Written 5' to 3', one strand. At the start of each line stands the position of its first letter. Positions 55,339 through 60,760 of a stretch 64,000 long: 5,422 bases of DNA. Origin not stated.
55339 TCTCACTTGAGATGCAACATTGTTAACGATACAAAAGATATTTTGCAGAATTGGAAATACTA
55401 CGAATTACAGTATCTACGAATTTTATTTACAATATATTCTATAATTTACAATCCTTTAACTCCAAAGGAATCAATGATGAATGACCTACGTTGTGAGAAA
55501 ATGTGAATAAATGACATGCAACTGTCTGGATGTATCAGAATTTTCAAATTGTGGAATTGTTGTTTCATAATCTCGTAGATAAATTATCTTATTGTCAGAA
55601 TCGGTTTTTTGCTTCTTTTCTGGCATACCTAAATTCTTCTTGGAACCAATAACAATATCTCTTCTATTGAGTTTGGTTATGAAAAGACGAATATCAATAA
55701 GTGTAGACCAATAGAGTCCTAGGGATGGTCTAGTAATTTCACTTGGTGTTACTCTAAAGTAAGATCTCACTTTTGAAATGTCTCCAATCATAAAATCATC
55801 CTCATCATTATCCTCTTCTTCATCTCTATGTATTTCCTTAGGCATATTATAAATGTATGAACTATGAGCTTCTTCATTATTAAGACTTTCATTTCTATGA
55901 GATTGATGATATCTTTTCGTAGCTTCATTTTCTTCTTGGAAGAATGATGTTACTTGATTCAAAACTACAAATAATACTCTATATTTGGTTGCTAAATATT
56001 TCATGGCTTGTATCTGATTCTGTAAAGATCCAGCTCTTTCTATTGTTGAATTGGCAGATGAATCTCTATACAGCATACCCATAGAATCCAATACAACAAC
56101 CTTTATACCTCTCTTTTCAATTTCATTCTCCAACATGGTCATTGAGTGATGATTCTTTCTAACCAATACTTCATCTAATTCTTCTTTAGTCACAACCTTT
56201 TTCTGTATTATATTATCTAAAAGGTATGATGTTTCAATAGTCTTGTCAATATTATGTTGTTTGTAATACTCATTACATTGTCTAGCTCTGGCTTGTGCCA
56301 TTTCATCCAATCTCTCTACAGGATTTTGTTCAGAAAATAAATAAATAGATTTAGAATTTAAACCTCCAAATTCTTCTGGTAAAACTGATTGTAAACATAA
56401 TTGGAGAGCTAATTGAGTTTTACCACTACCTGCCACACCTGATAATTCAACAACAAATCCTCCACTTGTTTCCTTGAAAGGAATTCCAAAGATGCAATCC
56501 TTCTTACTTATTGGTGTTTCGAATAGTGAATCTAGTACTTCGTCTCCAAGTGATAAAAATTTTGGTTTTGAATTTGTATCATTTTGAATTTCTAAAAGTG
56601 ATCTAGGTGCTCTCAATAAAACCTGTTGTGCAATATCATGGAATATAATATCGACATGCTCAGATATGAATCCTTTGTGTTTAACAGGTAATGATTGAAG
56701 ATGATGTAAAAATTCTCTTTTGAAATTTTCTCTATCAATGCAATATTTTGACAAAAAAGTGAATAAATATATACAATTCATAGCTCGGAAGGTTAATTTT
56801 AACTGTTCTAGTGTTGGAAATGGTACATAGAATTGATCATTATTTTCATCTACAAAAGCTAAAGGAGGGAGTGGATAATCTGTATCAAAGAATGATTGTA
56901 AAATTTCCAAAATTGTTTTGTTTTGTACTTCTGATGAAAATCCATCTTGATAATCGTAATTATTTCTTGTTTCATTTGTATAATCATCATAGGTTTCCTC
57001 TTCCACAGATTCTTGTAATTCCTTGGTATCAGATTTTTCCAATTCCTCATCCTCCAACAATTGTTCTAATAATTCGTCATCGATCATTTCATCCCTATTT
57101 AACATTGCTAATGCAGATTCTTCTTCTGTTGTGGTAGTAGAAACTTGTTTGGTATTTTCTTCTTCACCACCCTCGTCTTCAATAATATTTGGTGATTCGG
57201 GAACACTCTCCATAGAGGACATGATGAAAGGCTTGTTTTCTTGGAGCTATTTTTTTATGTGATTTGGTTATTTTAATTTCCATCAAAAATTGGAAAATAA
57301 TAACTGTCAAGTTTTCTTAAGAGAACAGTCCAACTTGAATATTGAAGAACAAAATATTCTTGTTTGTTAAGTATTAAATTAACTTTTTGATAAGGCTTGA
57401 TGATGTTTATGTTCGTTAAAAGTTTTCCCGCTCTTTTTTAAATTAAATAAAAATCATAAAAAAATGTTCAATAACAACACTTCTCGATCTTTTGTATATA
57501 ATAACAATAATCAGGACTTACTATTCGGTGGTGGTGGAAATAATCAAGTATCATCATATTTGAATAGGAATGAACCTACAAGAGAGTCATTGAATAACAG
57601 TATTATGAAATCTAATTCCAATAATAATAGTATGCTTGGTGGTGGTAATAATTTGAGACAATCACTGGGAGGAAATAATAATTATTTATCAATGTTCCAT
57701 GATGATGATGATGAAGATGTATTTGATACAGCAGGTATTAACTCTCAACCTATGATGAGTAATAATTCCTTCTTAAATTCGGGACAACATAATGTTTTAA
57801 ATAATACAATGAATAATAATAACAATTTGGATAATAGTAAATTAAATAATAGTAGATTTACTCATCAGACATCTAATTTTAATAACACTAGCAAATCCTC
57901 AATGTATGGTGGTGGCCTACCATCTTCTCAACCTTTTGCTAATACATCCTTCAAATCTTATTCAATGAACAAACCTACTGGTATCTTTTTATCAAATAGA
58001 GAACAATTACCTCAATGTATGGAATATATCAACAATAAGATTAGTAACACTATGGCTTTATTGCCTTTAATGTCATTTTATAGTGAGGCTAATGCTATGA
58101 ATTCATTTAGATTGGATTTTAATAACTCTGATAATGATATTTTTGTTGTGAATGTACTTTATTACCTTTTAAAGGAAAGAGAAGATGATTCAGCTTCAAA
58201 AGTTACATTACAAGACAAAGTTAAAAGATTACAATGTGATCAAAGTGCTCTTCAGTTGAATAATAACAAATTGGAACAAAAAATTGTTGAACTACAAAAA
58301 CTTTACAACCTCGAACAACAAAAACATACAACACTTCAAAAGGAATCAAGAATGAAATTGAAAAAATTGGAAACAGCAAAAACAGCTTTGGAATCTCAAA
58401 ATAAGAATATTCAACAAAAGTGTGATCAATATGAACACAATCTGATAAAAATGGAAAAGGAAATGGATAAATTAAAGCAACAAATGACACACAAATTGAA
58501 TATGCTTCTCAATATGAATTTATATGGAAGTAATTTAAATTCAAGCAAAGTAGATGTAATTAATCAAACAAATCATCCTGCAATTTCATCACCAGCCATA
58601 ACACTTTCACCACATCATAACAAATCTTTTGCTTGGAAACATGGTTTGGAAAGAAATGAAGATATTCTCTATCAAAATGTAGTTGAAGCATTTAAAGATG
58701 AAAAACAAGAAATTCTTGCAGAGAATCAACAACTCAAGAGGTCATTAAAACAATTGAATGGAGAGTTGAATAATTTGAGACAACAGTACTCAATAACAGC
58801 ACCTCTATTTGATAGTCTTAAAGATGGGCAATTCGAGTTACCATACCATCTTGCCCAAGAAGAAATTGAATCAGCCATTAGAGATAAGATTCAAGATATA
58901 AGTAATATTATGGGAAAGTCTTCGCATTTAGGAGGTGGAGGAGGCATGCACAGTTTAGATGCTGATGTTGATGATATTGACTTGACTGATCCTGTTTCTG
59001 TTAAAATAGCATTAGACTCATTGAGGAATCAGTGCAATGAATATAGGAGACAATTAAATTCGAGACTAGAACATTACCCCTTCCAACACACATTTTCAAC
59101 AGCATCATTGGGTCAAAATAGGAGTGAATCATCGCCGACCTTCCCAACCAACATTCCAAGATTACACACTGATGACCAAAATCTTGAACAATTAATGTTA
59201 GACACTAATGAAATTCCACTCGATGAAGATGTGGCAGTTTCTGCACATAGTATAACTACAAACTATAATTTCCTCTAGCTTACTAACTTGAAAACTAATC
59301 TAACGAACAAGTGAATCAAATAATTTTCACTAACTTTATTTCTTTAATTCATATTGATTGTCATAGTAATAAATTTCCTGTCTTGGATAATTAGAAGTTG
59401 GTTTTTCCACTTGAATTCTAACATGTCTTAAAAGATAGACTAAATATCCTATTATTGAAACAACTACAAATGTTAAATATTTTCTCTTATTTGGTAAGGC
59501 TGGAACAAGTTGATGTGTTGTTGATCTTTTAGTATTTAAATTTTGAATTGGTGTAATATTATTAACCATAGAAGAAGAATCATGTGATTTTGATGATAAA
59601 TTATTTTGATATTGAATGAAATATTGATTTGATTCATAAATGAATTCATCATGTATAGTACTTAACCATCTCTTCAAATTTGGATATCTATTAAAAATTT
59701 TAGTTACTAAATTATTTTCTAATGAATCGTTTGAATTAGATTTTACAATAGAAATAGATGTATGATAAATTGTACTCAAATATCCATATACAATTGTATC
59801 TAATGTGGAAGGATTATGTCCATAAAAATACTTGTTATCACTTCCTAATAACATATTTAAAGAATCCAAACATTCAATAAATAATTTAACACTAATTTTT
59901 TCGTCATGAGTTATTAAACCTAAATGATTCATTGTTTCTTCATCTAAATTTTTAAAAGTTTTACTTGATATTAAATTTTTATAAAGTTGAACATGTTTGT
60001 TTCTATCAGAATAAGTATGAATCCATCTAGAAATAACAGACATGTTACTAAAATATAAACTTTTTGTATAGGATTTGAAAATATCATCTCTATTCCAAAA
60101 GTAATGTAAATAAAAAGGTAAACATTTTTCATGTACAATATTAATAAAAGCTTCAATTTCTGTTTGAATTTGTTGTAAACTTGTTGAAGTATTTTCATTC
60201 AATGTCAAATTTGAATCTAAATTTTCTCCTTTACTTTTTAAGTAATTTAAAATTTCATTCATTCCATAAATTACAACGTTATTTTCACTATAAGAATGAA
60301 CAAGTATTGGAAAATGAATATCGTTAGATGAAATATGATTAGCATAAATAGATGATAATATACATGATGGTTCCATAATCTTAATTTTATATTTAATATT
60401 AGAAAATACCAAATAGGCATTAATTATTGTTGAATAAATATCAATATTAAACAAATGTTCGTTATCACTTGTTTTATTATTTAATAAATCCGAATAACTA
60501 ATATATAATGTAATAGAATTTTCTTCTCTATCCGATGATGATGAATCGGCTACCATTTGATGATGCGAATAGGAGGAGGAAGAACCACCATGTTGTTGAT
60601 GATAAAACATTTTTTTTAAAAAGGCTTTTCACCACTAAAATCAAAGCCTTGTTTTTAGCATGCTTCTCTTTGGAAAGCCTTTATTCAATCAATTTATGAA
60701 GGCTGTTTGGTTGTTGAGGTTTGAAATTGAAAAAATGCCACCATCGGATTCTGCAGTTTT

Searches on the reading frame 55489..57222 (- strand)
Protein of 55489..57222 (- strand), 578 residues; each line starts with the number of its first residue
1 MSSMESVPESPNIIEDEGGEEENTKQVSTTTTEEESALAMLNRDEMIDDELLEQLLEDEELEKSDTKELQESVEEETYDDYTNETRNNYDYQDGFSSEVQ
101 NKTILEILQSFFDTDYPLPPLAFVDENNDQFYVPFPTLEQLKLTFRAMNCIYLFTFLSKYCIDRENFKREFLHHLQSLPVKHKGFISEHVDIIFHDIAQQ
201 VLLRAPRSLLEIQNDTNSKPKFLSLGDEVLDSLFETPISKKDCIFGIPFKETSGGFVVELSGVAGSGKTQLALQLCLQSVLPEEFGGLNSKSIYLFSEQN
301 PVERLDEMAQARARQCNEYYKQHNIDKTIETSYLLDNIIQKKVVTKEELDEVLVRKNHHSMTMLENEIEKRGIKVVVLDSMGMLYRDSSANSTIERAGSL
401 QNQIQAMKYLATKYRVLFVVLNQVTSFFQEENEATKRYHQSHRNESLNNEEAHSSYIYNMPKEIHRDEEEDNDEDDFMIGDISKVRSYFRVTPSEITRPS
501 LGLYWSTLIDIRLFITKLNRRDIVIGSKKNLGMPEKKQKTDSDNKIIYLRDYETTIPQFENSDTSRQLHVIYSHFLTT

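Call 53: search_protein_families(library=pfam, proteins=[window:55489-57222:-], max_evalue=0.00001)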
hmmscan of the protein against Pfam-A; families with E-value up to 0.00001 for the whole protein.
window:55489-57222:- (578 aa): 1 family
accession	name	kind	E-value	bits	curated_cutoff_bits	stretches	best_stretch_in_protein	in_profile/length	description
PF08423.17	Rad51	-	1.8e-09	37.7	22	1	256-427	27-178/244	Rad51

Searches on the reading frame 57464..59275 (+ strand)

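Call 53: search_protein_families(library=pfam, proteins=[window:57464-59275:+], max_evalue=0.00001)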
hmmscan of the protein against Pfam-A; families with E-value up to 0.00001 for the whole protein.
window:57464-59275:+ (604 aa): 1 family
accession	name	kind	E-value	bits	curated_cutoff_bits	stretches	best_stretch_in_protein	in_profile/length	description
PF11559.13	ADIP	-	1.7e-13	51.4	34.3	1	209-342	26-150/151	Afadin- and alpha -actinin-Binding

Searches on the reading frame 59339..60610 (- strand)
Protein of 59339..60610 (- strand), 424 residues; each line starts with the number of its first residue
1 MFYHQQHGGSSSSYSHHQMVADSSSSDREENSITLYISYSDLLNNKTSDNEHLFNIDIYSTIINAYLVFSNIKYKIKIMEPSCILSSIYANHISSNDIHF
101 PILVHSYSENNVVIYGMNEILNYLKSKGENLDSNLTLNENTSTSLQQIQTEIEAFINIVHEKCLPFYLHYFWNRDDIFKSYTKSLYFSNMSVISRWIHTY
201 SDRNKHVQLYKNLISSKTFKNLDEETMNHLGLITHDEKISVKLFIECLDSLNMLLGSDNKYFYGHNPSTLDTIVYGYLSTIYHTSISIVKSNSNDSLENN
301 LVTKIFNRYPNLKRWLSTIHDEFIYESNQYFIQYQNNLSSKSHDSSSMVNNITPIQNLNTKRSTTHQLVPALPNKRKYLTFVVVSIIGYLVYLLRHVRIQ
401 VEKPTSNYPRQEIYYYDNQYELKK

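Call 53: search_protein_families(library=pfam, proteins=[window:59339-60610:-], max_evalue=0.00001)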
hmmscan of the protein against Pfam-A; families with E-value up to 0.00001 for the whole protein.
window:59339-60610:- (424 aa): 2 families
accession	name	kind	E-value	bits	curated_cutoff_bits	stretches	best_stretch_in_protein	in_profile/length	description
PF17171.9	GST_C_6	-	3.5e-11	43.1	28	1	246-315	3-60/64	Glutathione S-transferase, C-terminal domain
PF10568.15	Tom37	-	8.9e-10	39.4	25.1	1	93-198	24-119/124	Outer mitochondrial membrane transport complex protein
